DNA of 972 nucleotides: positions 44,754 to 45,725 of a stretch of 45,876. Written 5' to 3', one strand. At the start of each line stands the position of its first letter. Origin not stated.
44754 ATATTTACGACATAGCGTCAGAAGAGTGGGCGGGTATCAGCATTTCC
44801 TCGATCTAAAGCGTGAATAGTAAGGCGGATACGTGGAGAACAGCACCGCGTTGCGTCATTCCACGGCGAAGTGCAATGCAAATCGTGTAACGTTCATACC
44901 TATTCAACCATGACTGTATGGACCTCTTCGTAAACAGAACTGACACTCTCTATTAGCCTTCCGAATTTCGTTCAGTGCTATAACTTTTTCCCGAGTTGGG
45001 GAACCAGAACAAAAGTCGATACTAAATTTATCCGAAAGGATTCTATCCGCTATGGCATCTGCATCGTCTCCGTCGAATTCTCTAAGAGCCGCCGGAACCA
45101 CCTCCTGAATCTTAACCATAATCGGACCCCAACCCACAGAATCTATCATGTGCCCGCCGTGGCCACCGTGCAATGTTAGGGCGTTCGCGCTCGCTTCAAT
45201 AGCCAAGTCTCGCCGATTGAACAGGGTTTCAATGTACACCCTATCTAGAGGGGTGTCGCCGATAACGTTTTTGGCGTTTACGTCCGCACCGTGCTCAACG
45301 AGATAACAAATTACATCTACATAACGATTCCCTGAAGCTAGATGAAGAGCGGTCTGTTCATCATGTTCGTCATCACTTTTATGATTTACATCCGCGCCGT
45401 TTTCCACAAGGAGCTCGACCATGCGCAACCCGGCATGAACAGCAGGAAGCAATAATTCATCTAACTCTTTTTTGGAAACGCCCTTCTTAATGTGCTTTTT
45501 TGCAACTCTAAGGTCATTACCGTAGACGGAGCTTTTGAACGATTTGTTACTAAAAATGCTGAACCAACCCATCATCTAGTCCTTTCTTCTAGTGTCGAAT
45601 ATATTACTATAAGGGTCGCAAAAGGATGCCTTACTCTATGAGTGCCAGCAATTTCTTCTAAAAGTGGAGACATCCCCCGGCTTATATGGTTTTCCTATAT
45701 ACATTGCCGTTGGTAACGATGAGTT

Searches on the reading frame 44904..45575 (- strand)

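Call 22: search_protein_families(library=pfam, proteins=[window:44904-45575:-], max_evalue=0.001)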
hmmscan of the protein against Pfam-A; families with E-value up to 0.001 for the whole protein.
window:44904-45575:- (223 aa): 5 families
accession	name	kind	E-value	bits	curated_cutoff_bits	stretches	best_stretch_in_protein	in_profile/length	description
PF00023.36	Ank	-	2.8e-12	46.6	21.1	1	73-103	2-32/33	Ankyrin repeat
PF13857.12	Ank_5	-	4.6e-11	43.3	27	1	56-111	1-54/56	Ankyrin repeats (many copies)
PF13637.12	Ank_4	-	1.2e-10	41.8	22.7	1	46-93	6-50/50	Ankyrin repeats (many copies)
PF12796.13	Ank_2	-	1.8e-10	41.6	27.3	1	20-103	8-90/90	Ankyrin repeats (3 copies)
PF13606.12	Ank_3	-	9.1e-09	35.2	22.3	1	73-101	2-30/30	Ankyrin repeat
